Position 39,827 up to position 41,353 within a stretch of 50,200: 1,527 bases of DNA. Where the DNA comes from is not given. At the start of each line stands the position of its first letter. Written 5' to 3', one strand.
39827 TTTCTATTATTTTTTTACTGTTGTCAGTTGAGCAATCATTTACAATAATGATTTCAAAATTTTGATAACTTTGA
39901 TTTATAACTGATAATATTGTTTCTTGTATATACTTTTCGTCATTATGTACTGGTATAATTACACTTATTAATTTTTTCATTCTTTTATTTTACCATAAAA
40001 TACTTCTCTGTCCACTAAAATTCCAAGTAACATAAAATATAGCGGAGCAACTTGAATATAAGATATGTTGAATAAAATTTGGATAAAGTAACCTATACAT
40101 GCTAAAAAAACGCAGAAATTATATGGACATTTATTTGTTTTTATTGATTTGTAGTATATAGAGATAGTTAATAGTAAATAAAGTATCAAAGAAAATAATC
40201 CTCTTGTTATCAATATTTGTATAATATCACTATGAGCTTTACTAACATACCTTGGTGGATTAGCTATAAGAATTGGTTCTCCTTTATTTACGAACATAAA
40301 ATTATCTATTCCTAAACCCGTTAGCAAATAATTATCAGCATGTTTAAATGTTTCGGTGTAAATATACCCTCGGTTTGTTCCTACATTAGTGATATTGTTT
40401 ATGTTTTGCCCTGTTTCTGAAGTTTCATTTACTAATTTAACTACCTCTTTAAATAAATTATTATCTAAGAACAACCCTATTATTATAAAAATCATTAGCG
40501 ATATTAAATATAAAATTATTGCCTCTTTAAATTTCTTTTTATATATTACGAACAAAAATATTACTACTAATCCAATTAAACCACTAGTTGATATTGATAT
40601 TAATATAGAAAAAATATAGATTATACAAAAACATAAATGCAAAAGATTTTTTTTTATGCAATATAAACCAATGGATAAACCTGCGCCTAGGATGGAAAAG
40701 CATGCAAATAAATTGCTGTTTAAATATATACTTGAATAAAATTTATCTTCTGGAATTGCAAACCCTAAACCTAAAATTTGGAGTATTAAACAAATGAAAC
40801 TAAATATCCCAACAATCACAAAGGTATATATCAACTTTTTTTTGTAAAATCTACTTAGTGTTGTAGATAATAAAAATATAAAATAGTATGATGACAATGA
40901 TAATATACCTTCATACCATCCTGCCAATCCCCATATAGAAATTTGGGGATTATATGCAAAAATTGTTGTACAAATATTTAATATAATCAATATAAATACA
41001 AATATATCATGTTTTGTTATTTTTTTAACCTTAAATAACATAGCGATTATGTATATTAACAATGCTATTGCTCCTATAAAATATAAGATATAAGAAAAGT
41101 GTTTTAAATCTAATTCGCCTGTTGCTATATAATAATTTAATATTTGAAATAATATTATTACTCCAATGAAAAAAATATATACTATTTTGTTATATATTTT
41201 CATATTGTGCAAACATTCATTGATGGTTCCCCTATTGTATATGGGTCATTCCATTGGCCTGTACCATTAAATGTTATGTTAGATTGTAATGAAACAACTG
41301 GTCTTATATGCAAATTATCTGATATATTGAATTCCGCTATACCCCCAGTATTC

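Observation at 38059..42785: Paralog P6 is translationally coupled to an O-antigen-ligase-family protein, a GT2 and UDP-glucose dehydrogenase: candidate dedicated glycosylation module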

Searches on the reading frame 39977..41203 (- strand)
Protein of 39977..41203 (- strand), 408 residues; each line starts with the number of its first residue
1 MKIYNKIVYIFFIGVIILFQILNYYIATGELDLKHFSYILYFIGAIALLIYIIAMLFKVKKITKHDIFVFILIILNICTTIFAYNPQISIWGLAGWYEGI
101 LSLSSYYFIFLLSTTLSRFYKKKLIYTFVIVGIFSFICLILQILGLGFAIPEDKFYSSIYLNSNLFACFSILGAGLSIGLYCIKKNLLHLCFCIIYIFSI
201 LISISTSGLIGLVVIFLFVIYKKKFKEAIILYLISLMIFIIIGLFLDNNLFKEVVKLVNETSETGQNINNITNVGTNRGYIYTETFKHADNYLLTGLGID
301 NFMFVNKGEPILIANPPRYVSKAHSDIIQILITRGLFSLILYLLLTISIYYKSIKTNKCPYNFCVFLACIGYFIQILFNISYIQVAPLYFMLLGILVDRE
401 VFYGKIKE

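Call 5: search_protein_families(library=pfam, proteins=[window:39977-41203:-], max_evalue=0.01)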
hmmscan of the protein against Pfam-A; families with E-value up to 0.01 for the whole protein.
window:39977-41203:- (408 aa): 1 family
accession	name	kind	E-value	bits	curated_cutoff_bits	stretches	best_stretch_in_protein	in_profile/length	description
PF04932.20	Wzy_C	-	4.4e-14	53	31.7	1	192-343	2-149/149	O-Antigen ligase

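Call 6: search_protein_families(library=ncbifam, proteins=[window:39977-41203:-], max_evalue=0.01)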
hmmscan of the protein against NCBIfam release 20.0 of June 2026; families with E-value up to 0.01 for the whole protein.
window:39977-41203:- (408 aa): 1 family
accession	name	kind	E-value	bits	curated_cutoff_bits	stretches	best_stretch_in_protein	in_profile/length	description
TIGR03097.1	PEP_O_lig_1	hypoth_equivalog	0.00012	21.1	188.1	1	47-358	52-353/408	putative O-glycosylation ligase, exosortase A system-associated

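Call 8: find_homologous_proteins(query=window:39977-41203:-, max_evalue=0.001)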
Query window:39977-41203:- (408 aa): 8 proteins with E <= 0.001 among 8000 candidates.
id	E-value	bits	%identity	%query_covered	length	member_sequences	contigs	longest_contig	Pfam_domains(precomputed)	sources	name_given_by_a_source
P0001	1.8e-252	855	100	100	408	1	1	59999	PF04932.21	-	-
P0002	4.5e-87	311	43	97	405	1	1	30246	PF04932.21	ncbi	-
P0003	1.2e-30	125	32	79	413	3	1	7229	PF04932.21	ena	-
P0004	4.2e-28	117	31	89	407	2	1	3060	PF04932.21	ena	-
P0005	2.2e-27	114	30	77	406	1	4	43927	PF04932.21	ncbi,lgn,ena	-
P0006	2.8e-15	74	28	83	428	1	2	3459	PF04932.21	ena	-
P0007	3.2e-6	45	27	37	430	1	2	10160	PF04932.21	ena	-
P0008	1.3e-4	39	33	30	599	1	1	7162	PF04932.21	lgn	-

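Call 10: find_encoding_contigs(protein=P0002, flank=10000, max_places=3)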
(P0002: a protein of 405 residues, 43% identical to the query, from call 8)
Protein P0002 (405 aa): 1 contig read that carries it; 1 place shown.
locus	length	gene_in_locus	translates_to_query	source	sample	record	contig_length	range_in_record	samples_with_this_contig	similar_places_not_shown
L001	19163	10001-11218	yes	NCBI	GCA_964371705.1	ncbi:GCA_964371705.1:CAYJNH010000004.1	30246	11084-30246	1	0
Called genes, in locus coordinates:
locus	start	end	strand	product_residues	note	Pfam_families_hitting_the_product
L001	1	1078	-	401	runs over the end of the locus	PF01183:Glyco_hydro_25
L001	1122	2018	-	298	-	PF09139:Tam41_Mmp37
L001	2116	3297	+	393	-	PF13328:HD_4, PF01966:HD (weak), PF04607:RelA_SpoT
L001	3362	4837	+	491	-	PF01336:tRNA_anti-codon, PF00152:tRNA-synt_2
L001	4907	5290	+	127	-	PF08000:bPH_1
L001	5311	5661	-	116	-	-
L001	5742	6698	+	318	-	PF00535:Glycos_transf_2, PF13641:Glyco_tranf_2_3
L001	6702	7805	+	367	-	PF01041:DegT_DnrJ_EryC1, PF00266:Aminotran_5 (faint)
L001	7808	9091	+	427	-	PF07478:Dala_Dala_lig_C (weak), PF13535:ATP-grasp_4 (weak)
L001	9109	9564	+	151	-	PF00535:Glycos_transf_2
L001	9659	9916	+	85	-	-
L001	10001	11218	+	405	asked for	PF04932:Wzy_C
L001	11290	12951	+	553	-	-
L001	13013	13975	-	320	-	PF00535:Glycos_transf_2, PF10111:Glyco_tranf_2_2, PF13641:Glyco_tranf_2_3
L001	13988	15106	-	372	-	PF01266:DAO, PF13450:NAD_binding_8 (weak), PF13738:Pyr_redox_3 (faint)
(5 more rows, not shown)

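Call 11: find_encoding_contigs(protein=P0005, flank=10000, max_places=3)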
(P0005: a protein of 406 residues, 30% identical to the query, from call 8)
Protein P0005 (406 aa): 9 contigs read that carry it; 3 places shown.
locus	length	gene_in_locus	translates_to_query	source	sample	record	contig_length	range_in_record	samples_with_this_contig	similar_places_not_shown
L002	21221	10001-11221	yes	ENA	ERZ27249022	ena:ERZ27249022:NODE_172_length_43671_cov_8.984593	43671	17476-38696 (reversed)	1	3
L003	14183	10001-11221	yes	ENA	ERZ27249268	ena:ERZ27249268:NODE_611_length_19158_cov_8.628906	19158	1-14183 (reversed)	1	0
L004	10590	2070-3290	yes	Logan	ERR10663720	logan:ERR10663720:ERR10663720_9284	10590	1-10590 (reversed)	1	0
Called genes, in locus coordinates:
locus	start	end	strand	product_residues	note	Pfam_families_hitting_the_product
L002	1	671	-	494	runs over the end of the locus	PF01336:tRNA_anti-codon, PF00152:tRNA-synt_2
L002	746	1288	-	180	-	-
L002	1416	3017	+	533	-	PF04203:Sortase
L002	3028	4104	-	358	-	PF00535:Glycos_transf_2, PF07719:TPR_2 (faint), PF12895:ANAPC3 (faint), PF13428:TPR_14 (faint), PF14559:TPR_19 (faint), PF21033:RMD1-3 (faint), PF23914:TPR_CcmH_CycH (faint), PF00515:TPR_1 (faint), +3 more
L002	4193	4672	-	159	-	PF01391:Collagen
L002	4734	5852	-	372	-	PF00266:Aminotran_5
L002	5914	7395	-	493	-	-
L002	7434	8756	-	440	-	PF21799:MurD-like_N (weak), PF08245:Mur_ligase_M, PF02875:Mur_ligase_C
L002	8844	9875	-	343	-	-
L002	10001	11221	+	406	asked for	PF04932:Wzy_C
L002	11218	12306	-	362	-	PF04230:PS_pyruv_trans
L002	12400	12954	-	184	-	PF13353:Fer4_12, PF04055:Radical_SAM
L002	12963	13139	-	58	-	PF13597:NRDD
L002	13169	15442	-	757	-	PF03477:ATP-cone, PF13597:NRDD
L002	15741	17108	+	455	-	PF01225:Mur_ligase, PF08245:Mur_ligase_M, PF02875:Mur_ligase_C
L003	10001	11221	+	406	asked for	PF04932:Wzy_C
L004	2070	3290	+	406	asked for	PF04932:Wzy_C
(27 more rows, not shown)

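Call 13: find_encoding_contigs(protein=P0003, flank=10000, max_places=3)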
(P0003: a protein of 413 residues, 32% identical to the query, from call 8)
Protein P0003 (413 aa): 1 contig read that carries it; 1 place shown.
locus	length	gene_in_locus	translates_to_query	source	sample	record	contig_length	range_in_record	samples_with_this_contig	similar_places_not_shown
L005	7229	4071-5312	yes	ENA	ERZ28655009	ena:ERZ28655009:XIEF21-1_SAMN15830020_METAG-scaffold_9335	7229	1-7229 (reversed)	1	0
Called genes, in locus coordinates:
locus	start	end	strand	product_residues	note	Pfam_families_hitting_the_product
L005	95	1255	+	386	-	PF04464:Glyphos_transf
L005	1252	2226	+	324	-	PF00535:Glycos_transf_2, PF10111:Glyco_tranf_2_2, PF13641:Glyco_tranf_2_3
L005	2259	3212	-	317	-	PF04055:Radical_SAM, PF13353:Fer4_12 (weak)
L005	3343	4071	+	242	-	PF00535:Glycos_transf_2, PF10111:Glyco_tranf_2_2, PF13641:Glyco_tranf_2_3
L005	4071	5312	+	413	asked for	PF04932:Wzy_C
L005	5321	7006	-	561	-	PF00753:Lactamase_B, PF12706:Lactamase_B_2 (weak), PF22505:RNase_J_b_CASP, PF07521:RMMBL, PF17770:RNase_J_C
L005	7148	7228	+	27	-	?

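Call 33: find_related_loci(query=A4, collection=metagenome_contigs, flank=8000)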
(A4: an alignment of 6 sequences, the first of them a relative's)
Query A4 (408 aa) in metagenome_contigs; peptide patterns used: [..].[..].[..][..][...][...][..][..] (x = any residue, [..] = any of these).
330 stretches matched a pattern; 275 encode a relative of the query (tblastn E <= 1e-3); the best 80 are kept; 78 distinct loci.
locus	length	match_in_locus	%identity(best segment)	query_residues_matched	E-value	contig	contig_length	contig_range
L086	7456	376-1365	35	79-399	3e-43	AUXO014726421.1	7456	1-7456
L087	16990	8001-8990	36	79-399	5e-43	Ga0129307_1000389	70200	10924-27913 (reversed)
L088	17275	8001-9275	32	2-399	9e-43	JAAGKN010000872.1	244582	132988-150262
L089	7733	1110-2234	33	34-400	7e-42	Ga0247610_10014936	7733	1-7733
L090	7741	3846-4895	34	60-400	9e-42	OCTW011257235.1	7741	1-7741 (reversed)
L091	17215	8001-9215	34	18-400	2e-40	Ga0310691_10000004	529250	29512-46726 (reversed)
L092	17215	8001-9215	34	18-400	2e-40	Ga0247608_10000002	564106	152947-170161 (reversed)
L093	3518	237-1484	29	4-401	1e-38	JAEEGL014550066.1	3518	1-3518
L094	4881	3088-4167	33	67-400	7e-38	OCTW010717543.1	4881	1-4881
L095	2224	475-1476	32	79-405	8e-38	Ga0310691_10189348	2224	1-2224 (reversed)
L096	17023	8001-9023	32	66-399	6e-37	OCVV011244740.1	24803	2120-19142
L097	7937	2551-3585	31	66-401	1e-35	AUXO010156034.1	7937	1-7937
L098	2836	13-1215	32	16-402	9e-36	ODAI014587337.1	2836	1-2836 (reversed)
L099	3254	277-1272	34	79-400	3e-35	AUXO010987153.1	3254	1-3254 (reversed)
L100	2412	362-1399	32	64-400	4e-35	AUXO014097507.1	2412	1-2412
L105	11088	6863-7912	30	79-401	3e-32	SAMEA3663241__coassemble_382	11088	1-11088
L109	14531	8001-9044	29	79-399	2e-30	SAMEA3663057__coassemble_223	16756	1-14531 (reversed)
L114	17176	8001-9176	31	33-399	5e-26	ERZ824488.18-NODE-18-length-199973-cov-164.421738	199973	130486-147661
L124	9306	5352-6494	29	39-397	8e-22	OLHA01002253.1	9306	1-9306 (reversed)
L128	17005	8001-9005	29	77-396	6e-21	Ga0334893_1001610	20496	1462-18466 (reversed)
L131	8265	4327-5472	27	39-397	2e-20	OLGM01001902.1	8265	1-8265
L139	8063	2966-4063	27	50-398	3e-20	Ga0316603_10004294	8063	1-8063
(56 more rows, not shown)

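Call 39: search_protein_families(library=pfam, proteins=[L091:6620-7900:+, L091:7971-9254:+, L091:9304-10029:+, L091:10045-10992:+, L091:11052-12020:+, L091:12023-13057:+, L091:12979-14016:+, L091:14079-15566:+, L091:15653-16567:+, L091:3165-4415:+], max_evalue=0.0001)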
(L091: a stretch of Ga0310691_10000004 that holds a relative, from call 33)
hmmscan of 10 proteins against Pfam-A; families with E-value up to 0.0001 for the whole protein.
L091:6620-7900:+ (426 aa): 1 family
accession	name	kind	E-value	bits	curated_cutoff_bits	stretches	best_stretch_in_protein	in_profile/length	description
PF07963.17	N_methyl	-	2.4e-07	30.5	21.2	1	4-28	2-26/27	Prokaryotic N-terminal methylation motif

L091:7971-9254:+ (427 aa): 1 family
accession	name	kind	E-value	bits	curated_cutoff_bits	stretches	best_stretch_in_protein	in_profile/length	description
PF04932.20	Wzy_C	-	6.1e-16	59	31.7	1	206-357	2-148/149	O-Antigen ligase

L091:9304-10029:+ (241 aa): 3 families
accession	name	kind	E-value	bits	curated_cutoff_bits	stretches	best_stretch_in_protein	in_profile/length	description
PF00535.33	Glycos_transf_2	-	6.1e-41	140.6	23.3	1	4-146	1-155/168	Glycosyl transferase family 2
PF10111.15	Glyco_tranf_2_2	-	2.4e-18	67.1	27.3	1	4-108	1-110/276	Glycosyltransferase like family 2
PF13641.12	Glyco_tranf_2_3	-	1.2e-09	39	27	1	3-108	3-116/230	Glycosyltransferase like family 2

L091:10045-10992:+ (315 aa): 2 families
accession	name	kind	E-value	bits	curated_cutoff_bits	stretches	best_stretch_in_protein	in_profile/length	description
PF04055.27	Radical_SAM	-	8.6e-11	42.7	29.5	1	68-166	1-99/166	Radical SAM superfamily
PF13353.11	Fer4_12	-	3.1e-06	28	22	1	71-174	12-114/137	4Fe-4S single cluster domain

L091:11052-12020:+ (322 aa): 8 families
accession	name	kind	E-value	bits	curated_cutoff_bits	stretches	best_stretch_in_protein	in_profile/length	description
PF01370.27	Epimerase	-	4.8e-60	203.4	20.9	1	4-241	1-240/240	NAD dependent epimerase/dehydratase family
PF16363.11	GDP_Man_Dehyd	-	1.5e-59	202.5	27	1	5-310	1-331/332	GDP-mannose 4,6 dehydratase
PF01073.25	3Beta_HSD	-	7.6e-22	78.1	22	1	5-227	1-226/280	3-beta hydroxysteroid dehydrogenase/isomerase family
PF04321.23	RmlD_sub_bind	-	1.6e-17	63.9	27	1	3-262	2-235/287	RmlD substrate binding domain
PF02719.21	Polysacc_synt_2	-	7.3e-15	55.4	20.2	1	4-181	1-172/293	Polysaccharide biosynthesis protein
PF07993.18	NAD_binding_4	-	8.7e-08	32.1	20.1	0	75-182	88-209/258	Male sterility protein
PF13847.12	Methyltransf_31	-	2.9e-07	30.7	27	1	10-136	14-119/145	Methyltransferase domain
PF00106.31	adh_short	-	1.5e-06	28.3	26.6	1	3-116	2-122/195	short chain dehydrogenase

L091:12023-13057:+ (344 aa): 2 families
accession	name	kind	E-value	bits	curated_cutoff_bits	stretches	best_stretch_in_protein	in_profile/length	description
PF00534.26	Glycos_transf_1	-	7.7e-23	81.3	26.4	1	161-319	13-168/172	Glycosyl transferases group 1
PF13692.12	Glyco_trans_1_4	-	9e-16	58.9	27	1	166-309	4-142/142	Glycosyl transferases group 1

L091:12979-14016:+ (345 aa): 3 families
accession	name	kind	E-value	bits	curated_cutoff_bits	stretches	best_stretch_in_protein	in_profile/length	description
PF00535.33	Glycos_transf_2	-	1.6e-34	119.7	23.3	1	32-194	1-166/168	Glycosyl transferase family 2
PF10111.15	Glyco_tranf_2_2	-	7.8e-13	49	27.3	1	32-164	1-141/276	Glycosyltransferase like family 2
PF13641.12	Glyco_tranf_2_3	-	1.3e-10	42.1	27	1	31-145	3-126/230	Glycosyltransferase like family 2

L091:14079-15566:+ (495 aa): 0 families

L091:15653-16567:+ (304 aa): 3 families
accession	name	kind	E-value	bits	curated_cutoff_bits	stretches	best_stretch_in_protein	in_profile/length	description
PF06250.17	YhcG_C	-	1.9e-34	119.2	32.5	1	157-291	2-139/157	YhcG PDDEXK nuclease domain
PF17761.7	DUF1016_N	-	2.8e-22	79.7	32.8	1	28-138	20-137/137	DUF1016 N-terminal domain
PF13588.12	HSDR_N_2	-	7.3e-05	23.3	25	0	201-260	24-85/110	Type I restriction enzyme R protein N terminus (HSDR_N)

L091:3165-4415:+ (416 aa): 1 family
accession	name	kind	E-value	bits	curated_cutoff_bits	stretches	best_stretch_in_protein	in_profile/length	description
PF04932.20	Wzy_C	-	8e-17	61.8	31.7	1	205-357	2-149/149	O-Antigen ligase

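Call 49: search_solved_structures(query=A4, max_evalue=10, show_alignments=2)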
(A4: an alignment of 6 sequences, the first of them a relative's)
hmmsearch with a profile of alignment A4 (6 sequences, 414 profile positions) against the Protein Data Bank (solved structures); distinct sequences matched with E-value up to 10: 1.
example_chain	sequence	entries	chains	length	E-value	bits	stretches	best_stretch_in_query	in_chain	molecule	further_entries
7tpg_B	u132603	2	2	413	3.7e-10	42.5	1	201-357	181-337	Putative cell surface polysaccharide polymerase/ligase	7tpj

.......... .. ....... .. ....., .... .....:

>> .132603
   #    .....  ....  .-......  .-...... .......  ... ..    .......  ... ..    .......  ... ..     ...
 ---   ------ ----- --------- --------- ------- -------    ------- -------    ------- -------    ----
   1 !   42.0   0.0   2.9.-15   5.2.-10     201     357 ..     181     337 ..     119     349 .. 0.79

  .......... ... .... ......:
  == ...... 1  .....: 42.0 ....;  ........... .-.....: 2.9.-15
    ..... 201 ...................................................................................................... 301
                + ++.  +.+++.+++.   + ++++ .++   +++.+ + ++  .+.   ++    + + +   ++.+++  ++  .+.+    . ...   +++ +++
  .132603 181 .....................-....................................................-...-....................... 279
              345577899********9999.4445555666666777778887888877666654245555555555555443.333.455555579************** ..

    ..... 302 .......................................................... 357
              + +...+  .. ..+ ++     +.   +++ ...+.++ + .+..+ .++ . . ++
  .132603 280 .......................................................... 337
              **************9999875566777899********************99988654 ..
